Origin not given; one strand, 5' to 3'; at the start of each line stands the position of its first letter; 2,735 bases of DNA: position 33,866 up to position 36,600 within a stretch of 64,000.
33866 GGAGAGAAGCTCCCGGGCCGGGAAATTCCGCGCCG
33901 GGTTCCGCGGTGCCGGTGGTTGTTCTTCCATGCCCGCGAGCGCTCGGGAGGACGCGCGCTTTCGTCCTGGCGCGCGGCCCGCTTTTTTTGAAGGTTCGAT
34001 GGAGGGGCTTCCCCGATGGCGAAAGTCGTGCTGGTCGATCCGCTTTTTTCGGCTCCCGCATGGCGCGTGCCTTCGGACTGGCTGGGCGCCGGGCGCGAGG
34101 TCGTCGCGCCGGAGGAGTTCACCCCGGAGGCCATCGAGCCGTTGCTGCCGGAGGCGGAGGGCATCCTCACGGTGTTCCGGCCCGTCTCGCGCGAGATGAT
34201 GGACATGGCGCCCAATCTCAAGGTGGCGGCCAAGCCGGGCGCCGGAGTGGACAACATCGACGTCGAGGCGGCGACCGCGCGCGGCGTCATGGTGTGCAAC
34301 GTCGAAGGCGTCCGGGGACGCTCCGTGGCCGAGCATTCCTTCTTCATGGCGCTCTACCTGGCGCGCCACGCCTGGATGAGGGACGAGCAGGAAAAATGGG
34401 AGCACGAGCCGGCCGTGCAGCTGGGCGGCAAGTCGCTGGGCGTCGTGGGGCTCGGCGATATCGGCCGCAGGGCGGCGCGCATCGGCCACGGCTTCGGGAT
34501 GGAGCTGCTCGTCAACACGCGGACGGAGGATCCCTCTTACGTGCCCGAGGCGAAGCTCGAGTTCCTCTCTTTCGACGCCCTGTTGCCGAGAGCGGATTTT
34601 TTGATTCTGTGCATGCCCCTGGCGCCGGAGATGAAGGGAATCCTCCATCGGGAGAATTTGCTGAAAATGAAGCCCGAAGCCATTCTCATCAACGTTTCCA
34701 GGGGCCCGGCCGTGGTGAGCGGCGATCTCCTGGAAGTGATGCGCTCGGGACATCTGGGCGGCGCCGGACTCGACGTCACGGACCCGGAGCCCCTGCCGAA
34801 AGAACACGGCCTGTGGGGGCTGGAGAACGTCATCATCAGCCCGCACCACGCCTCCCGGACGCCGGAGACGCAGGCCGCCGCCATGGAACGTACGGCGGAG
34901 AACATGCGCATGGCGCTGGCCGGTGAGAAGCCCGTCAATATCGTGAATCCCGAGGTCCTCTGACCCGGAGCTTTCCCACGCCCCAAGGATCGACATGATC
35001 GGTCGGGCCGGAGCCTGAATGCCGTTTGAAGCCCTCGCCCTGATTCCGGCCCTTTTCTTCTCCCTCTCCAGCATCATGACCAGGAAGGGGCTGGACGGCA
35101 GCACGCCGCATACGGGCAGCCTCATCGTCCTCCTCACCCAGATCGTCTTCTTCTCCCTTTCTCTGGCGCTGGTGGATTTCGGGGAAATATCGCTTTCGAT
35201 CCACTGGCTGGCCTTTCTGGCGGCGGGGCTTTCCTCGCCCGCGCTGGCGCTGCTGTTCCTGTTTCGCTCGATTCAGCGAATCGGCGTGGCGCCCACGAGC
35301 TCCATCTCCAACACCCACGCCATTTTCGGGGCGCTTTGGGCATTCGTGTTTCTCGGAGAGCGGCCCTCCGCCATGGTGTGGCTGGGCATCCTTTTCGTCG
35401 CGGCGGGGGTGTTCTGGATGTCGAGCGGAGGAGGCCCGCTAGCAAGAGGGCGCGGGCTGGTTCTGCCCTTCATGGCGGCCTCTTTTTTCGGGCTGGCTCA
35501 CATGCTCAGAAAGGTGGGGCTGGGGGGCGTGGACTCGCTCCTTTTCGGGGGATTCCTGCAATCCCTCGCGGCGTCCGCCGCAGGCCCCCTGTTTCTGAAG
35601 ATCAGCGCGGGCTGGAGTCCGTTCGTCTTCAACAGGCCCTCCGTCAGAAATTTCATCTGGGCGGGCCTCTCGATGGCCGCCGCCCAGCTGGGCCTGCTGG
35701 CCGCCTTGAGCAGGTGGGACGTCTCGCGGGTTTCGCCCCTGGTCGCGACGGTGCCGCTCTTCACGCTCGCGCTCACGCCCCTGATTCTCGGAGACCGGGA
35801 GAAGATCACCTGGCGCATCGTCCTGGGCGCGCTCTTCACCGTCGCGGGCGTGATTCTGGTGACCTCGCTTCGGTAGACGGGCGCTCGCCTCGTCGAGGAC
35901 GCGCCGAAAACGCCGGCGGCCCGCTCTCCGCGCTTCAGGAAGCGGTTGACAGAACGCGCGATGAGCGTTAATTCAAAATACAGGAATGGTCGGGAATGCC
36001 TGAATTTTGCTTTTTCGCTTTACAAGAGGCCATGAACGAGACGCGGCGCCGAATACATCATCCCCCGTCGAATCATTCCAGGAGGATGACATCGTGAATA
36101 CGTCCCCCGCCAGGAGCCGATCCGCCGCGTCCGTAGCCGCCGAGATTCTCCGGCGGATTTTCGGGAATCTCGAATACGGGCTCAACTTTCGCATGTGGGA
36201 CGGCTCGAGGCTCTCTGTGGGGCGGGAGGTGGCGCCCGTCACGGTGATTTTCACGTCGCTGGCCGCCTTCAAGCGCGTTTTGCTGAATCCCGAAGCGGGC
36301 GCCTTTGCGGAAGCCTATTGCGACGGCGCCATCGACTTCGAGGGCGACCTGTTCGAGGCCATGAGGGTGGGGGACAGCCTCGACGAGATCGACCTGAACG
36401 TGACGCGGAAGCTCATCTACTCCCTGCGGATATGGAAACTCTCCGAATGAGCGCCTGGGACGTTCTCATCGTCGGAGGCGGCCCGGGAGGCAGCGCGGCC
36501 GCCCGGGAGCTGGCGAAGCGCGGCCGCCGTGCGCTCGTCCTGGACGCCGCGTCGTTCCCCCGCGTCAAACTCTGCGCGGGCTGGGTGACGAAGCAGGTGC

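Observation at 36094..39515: Split Cfa methyltransferase with a GGR-like flavoreductase between its halves: candidate new lipid-modification pathway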

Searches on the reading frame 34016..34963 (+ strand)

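Call 4: search_protein_families(library=pfam, proteins=[window:34016-34963:+], max_evalue=0.01)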
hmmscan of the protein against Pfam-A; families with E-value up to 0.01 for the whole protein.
window:34016-34963:+ (315 aa): 3 families
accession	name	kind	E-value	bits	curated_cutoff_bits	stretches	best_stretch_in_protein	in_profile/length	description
PF02826.25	2-Hacid_dh_C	-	1.2e-47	162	25.1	1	118-279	15-178/178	D-isomer specific 2-hydroxyacid dehydrogenase, NAD binding domain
PF00389.36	2-Hacid_dh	-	1.4e-25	89.9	24.6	1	28-311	21-134/134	D-isomer specific 2-hydroxyacid dehydrogenase, catalytic domain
PF00670.27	AdoHcyase_NAD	-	0.0044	17.6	27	1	134-228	19-110/162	S-adenosyl-L-homocysteine hydrolase, NAD binding domain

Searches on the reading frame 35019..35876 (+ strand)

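Call 4: search_protein_families(library=pfam, proteins=[window:35019-35876:+], max_evalue=0.01)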
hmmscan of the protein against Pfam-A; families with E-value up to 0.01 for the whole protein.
window:35019-35876:+ (285 aa): 3 families
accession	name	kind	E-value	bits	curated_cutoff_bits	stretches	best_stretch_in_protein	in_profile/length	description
PF00892.27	EamA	-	9.5e-26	91.1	28.2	2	5-135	5-134/135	EamA-like transporter family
PF03151.22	TPT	-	1.4e-05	25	30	0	29-133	30-134/291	Triose-phosphate Transporter family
PF10639.15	TMEM234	-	0.0019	18.7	30.1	0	228-281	60-112/113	Putative transmembrane family 234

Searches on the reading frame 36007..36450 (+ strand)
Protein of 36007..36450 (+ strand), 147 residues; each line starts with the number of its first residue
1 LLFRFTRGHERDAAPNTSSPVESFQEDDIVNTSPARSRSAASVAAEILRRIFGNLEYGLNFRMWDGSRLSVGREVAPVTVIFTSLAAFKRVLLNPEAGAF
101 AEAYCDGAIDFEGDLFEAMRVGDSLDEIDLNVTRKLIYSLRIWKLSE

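Call 4: search_protein_families(library=pfam, proteins=[window:36007-36450:+], max_evalue=0.01)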
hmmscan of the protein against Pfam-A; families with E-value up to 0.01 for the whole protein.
window:36007-36450:+ (147 aa): 1 family
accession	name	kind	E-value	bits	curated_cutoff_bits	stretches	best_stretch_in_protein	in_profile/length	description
PF25371.1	DUF7884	-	1.9e-06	28.4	27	1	61-117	16-73/90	Domain of unknown function (DUF7884)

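Call 5: search_protein_families(library=ncbifam, proteins=[window:36094-36450:+], max_evalue=0.01)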
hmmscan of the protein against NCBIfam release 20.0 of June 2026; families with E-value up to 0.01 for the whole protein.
window:36094-36450:+ (118 aa): 1 family
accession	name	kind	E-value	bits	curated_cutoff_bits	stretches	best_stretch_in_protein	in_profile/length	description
NF040703.1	cyclopro_CfaB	exception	2.6e-06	26.5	650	1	19-98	5-82/393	C17 cyclopropane fatty acid synthase CfaB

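Call 38: search_protein_representatives(protein=window:36094-36450:+)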
Query: 118 residues. Proteins with E-value up to 0.001 (for the whole library): 193; up to 1e-10: 15; up to 1e-30: 0. The best 150 are listed.
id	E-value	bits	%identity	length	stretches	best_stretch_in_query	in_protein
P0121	3.1e-30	120.8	55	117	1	9-116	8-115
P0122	1.7e-16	76.6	38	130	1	9-107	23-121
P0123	2.8e-16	75.9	38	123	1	11-107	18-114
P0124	3.0e-15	72.5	39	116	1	14-107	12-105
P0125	3.2e-13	66.0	40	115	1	8-103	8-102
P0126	5.0e-13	65.4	37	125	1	10-108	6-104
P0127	5.4e-13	65.3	37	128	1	13-109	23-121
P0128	9.8e-13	64.5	43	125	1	12-116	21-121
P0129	1.0e-12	64.4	40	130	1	4-99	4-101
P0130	1.6e-12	63.7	42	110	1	12-99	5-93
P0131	1.3e-11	60.9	34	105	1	19-116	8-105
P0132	2.1e-11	60.2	36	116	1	14-101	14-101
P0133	2.7e-11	59.9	38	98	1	3-91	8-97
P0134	4.2e-11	59.2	38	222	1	12-109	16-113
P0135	4.4e-11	59.2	37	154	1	4-95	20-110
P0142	6.2e-09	52.2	35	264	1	13-104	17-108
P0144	8.7e-09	51.8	35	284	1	10-111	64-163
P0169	7.9e-07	45.4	32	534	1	9-108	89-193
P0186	5.8e-06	42.7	32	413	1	16-107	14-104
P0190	8.1e-06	42.2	38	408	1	30-98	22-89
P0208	2.5e-05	40.6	31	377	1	8-95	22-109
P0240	1.2e-04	38.4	31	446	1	16-111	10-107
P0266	3.3e-04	37.0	37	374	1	10-99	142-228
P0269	3.5e-04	36.9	41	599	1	28-90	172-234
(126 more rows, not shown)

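Call 39: search_protein_families(library=pfam, proteins=[P0169, P0186, P0190, P0240, P0134, P0142, P0144, P0266, P0269, P0208], max_evalue=0.001)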
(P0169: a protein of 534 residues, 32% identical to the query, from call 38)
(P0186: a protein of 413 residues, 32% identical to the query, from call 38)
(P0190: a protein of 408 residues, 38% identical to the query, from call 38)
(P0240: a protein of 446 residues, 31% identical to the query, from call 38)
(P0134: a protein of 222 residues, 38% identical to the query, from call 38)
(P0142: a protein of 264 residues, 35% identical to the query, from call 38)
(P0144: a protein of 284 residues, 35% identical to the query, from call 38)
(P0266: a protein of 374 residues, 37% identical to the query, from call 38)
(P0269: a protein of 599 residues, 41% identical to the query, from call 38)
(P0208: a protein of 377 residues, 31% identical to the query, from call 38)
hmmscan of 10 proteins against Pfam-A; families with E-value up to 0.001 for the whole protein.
P0169 (534 aa): 9 families
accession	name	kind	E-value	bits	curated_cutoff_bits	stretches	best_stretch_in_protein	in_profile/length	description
PF02353.26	CMAS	-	1.4e-97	326.7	27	1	222-493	2-273/273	Mycolic acid cyclopropane synthetase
PF13649.12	Methyltransf_25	-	2.9e-12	47.5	27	1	287-382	2-97/97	Methyltransferase domain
PF08242.18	Methyltransf_12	-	9.2e-11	42.8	30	1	287-384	1-98/98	Methyltransferase domain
PF08241.18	Methyltransf_11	-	3.9e-08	34.3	21.2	1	287-385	1-94/95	Methyltransferase domain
PF25371.1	DUF7884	-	7.9e-08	32.9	27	1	98-175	5-75/90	Domain of unknown function (DUF7884)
PF00403.32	HMA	-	4.2e-07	30.7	24.8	1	6-65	2-61/62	Heavy-metal-associated domain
PF13847.12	Methyltransf_31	-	5.9e-07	29.7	27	1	281-385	2-108/145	Methyltransferase domain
PF13489.12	Methyltransf_23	-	1.1e-06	28.9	27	1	271-387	9-117/164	Methyltransferase domain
PF08123.19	DOT1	-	7.8e-05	22.8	23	1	270-323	30-84/205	Histone methylation protein DOT1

P0186 (413 aa): 15 families
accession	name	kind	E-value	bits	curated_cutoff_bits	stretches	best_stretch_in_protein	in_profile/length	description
PF02353.26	CMAS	-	8.2e-100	334.1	27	1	119-390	1-272/273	Mycolic acid cyclopropane synthetase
PF13649.12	Methyltransf_25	-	1e-15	58.6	27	1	185-280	2-97/97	Methyltransferase domain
PF08242.18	Methyltransf_12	-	5.7e-14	53.1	30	1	185-282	1-98/98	Methyltransferase domain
PF13847.12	Methyltransf_31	-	1e-12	48.4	27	1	179-288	2-113/145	Methyltransferase domain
PF08241.18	Methyltransf_11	-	1.3e-12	48.6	21.2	1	185-283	1-94/95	Methyltransferase domain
PF13489.12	Methyltransf_23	-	1.1e-11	45.2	27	1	167-283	7-115/164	Methyltransferase domain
PF25371.1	DUF7884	-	2.2e-08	34.7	27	1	23-88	8-76/90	Domain of unknown function (DUF7884)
PF06325.19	PrmA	-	3.3e-06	27.3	22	1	177-300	158-274/296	Ribosomal protein L11 methyltransferase (PrmA)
PF05175.20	MTS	-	1e-05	25.7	23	1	176-253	27-104/170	Methyltransferase small domain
PF02475.24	TRM5-TYW2_MTfase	-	1.3e-05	25.6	28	1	177-290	33-141/164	TRM5/TYW2 methyltransferase domain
PF08123.19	DOT1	-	3.3e-05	24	23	1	167-227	29-91/205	Histone methylation protein DOT1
PF12847.13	Methyltransf_18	-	0.0002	21.9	27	1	168-256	4-91/151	Methyltransferase domain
PF01728.25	FtsJ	-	0.0002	21.7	24.1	1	168-311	8-133/181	FtsJ-like methyltransferase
PF07021.18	MetW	-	0.00043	20.4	21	1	171-215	4-48/193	Methionine biosynthesis protein MetW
PF02390.23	Methyltransf_4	-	0.00089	19.2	24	0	183-233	4-55/173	Putative methyltransferase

P0190 (408 aa): 10 families
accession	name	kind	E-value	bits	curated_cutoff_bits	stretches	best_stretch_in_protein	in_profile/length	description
PF02353.26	CMAS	-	2.4e-98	329.2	27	1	116-386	1-272/273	Mycolic acid cyclopropane synthetase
PF13649.12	Methyltransf_25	-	4.7e-17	62.9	27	1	183-277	2-97/97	Methyltransferase domain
PF08241.18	Methyltransf_11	-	1.5e-15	58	21.2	1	183-280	1-94/95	Methyltransferase domain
PF08242.18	Methyltransf_12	-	3e-12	47.5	30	1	183-279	1-98/98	Methyltransferase domain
PF13847.12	Methyltransf_31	-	1.4e-10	41.4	27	1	177-280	2-108/145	Methyltransferase domain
PF13489.12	Methyltransf_23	-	5.9e-10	39.6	27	1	175-327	19-162/164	Methyltransferase domain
PF25371.1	DUF7884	-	3.3e-08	34.1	27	1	10-79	2-73/90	Domain of unknown function (DUF7884)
PF07021.18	MetW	-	2.7e-05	24.3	21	1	176-247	11-78/193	Methionine biosynthesis protein MetW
PF01209.24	Ubie_methyltran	-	3.6e-05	23.7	20.1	1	170-279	39-149/233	ubiE/COQ5 methyltransferase family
PF05175.20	MTS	-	7.8e-05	22.8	23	1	171-249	24-103/170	Methyltransferase small domain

P0240 (446 aa): 7 families
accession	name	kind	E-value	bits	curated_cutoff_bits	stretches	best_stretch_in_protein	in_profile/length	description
PF02353.26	CMAS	-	1.2e-48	166.3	27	1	125-269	2-143/273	Mycolic acid cyclopropane synthetase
PF25371.1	DUF7884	-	1.2e-08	35.5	27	1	13-87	2-76/90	Domain of unknown function (DUF7884)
PF13649.12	Methyltransf_25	-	1.3e-08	35.9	27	1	190-268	2-79/97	Methyltransferase domain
PF08242.18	Methyltransf_12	-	4.9e-07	30.8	30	1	190-269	1-81/98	Methyltransferase domain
PF08241.18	Methyltransf_11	-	3.5e-06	28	21.2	1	190-269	1-75/95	Methyltransferase domain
PF08123.19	DOT1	-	3.7e-05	23.8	23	1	173-255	30-114/205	Histone methylation protein DOT1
PF13847.12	Methyltransf_31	-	3.8e-05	23.8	27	1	187-265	5-86/145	Methyltransferase domain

P0134 (222 aa): 2 families
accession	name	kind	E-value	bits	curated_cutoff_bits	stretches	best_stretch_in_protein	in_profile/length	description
PF25371.1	DUF7884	-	9.3e-07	29.4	27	1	33-91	13-72/90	Domain of unknown function (DUF7884)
PF02353.26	CMAS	-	5.3e-05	23.1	27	1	148-176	1-29/273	Mycolic acid cyclopropane synthetase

P0142 (264 aa): 5 families
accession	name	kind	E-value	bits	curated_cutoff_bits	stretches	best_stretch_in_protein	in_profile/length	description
PF02353.26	CMAS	-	7.7e-25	88.2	27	1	171-261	71-159/273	Mycolic acid cyclopropane synthetase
PF13649.12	Methyltransf_25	-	2.2e-10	41.5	27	1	171-261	6-96/97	Methyltransferase domain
PF25371.1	DUF7884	-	4.5e-08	33.6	27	1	28-90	8-71/90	Domain of unknown function (DUF7884)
PF08241.18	Methyltransf_11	-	7.7e-07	30.1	21.2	1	171-261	5-90/95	Methyltransferase domain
PF08242.18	Methyltransf_12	-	0.00052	21.1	30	1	171-262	5-96/98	Methyltransferase domain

P0144 (284 aa): 2 families
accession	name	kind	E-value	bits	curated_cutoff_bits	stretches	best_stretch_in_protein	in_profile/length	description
PF02353.26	CMAS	-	2.8e-23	83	27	1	195-259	1-65/273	Mycolic acid cyclopropane synthetase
PF25371.1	DUF7884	-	0.00078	20.1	27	0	81-140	11-73/90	Domain of unknown function (DUF7884)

P0266 (374 aa): 1 family
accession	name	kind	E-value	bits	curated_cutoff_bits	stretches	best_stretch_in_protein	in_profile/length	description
PF02353.26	CMAS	-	4.9e-08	33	27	1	265-327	2-64/273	Mycolic acid cyclopropane synthetase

P0269 (599 aa): 6 families
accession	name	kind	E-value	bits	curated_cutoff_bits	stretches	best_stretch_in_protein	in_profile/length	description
PF02353.26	CMAS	-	1.2e-89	300.7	27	1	308-578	2-273/273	Mycolic acid cyclopropane synthetase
PF13649.12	Methyltransf_25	-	2e-15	57.7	27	1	375-469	2-97/97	Methyltransferase domain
PF08242.18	Methyltransf_12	-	1.7e-13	51.6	30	1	375-471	1-98/98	Methyltransferase domain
PF08241.18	Methyltransf_11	-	2e-13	51.2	21.2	1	375-472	1-94/95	Methyltransferase domain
PF13489.12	Methyltransf_23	-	1.8e-11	44.5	27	1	363-518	15-162/164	Methyltransferase domain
PF13847.12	Methyltransf_31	-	4.1e-09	36.7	27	1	369-473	2-109/145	Methyltransferase domain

P0208 (377 aa): 8 families
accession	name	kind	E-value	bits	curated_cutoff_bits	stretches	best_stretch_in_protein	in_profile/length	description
PF02353.26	CMAS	-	8.2e-73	245.5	27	1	158-363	4-209/273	Mycolic acid cyclopropane synthetase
PF13649.12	Methyltransf_25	-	7.7e-13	49.4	27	1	221-316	2-97/97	Methyltransferase domain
PF13489.12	Methyltransf_23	-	1.9e-09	37.9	27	1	209-325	13-121/164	Methyltransferase domain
PF08242.18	Methyltransf_12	-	2.2e-09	38.4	30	1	221-317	1-97/98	Methyltransferase domain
PF08241.18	Methyltransf_11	-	4.3e-09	37.3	21.2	1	221-318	1-93/95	Methyltransferase domain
PF25371.1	DUF7884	-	2.7e-08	34.4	27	1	41-105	11-76/90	Domain of unknown function (DUF7884)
PF13847.12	Methyltransf_31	-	7.7e-08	32.6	27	1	215-324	2-113/145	Methyltransferase domain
PF01728.25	FtsJ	-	0.00077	19.9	24.1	0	204-256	8-62/181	FtsJ-like methyltransferase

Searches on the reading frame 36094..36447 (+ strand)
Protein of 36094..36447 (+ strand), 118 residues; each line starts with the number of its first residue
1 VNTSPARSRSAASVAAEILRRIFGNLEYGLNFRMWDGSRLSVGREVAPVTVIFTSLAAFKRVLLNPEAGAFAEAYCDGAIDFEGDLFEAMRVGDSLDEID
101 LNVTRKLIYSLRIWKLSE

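Call 57: predict_structure(alignment_id=A2)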
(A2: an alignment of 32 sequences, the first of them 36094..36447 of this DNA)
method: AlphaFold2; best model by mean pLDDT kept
length: 118 residues; sequences in the alignment: 32
mean_pLDDT: 88.2   pTM: 0.78
mean pLDDT of the five models: 88.2, 86.7, 86.4, 83.3, 82.0
residues with pLDDT >= 90: 73; 70-90: 36; 50-70: 6; < 50: 3
segments of 3 or more residues with pLDDT < 50: none
pLDDT, mean of each block of 10 residues (from residue 1): 57 93 92 96 94 95 86 93 92 86 88 86
secondary structure, 60 per line:
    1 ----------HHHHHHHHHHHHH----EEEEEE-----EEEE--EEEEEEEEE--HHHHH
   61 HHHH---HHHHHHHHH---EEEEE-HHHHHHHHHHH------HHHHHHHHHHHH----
elements in order: H11-23 E28-33 E39-42 E45-53 H56-64 H68-76 E80-84 H86-96 H103-114

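Call 60: fold_search(model_id=the predicted structure, library=pdb)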
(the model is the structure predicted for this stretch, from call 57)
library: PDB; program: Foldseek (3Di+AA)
matches with E <= 10: 199; with E <= 0.001: 1
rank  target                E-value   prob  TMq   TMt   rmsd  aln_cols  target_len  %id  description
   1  7qos_A                2.1e-04  1.00  0.47  0.18  11.5        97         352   25  Cyclopropane fatty acid synthase from Aquifex aeolicous with bound ligands (released 2022-02-02)
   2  7qos_B                2.1e-03  1.00  0.50  0.19   3.3        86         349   26  Cyclopropane fatty acid synthase from Aquifex aeolicous with bound ligands (released 2022-02-02)
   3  4jgx_B                3.3e-03  0.96  0.39  0.36   9.6       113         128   13  The Structure of Sterol Carrier Protein 2 from the Yeast Yarrowia Lipolytica (released 2013-12-18)
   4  5z9o_B                5.5e-03  1.00  0.46  0.17   3.4        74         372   19  The crystal structure of Cyclopropane-fatty-acyl-phospholipid synthase from Lactobacillus acidophilus (released 2019-03-06)
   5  8af2_A                6.6e-03  0.95  0.37  0.36   8.5       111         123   12  Human Sterol Carrier Protein with unnatural amino acid 2,2'-bipyridine alanine incorporated at position 111 (released 2023-08-16)
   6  5z9o_A                7.6e-03  1.00  0.41  0.15   3.7        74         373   19  The crystal structure of Cyclopropane-fatty-acyl-phospholipid synthase from Lactobacillus acidophilus (released 2019-03-06)
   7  1ikt                  9.2e-03  0.94  0.37  0.38   8.7       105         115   12  LIGANDED STEROL CARRIER PROTEIN TYPE 2 (SCP-2) LIKE DOMAIN OF HUMAN MULTIFUNCTIONAL ENZYME TYPE 2 (MFE-2) (released 2001-11-14)
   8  1pz4                  1.0e-02  0.97  0.42  0.44   7.1       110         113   11  The structural determination of an insect (mosquito) Sterol Carrier Protein-2 with a ligand bound C16 Fatty Acid at 1.35 (released 2003-09-30)
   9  2cfu                  1.5e-02  0.96  0.46  0.11   9.6       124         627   20  Crystal structure of SdsA1, an alkylsulfatase from Pseudomonas aeruginosa, in complex with 1-decane-sulfonic-acid. (released 2006-04-26)
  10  6h6p_B                1.6e-02  0.82  0.34  0.35   9.3       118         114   13  UbiJ-SCP2 Ubiquinone synthesis protein (released 2019-02-13)
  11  2cfz                  1.8e-02  0.95  0.46  0.11   9.5       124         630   18  Crystal structure of SdsA1, an alkylsulfatase from Pseudomonas aeruginosa, in complex with 1-dodecanol (released 2006-04-26)
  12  6h6o_A                1.8e-02  0.77  0.35  0.34   9.2       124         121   13  UbiJ-SCP2 Ubiquinone synthesis protein (released 2019-02-13)
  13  8af2_B                2.3e-02  0.89  0.38  0.37   9.4       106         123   12  Human Sterol Carrier Protein with unnatural amino acid 2,2'-bipyridine alanine incorporated at position 111 (released 2023-08-16)
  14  6ovp_B                2.8e-02  0.77  0.37  0.35   9.6       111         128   14  Sterol Carrier Protein 2 from Yarrowia Lipolytica (apo form) (released 2020-05-20)
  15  4jgx_A                3.0e-02  0.80  0.35  0.35  10.8       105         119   13  The Structure of Sterol Carrier Protein 2 from the Yeast Yarrowia Lipolytica (released 2013-12-18)
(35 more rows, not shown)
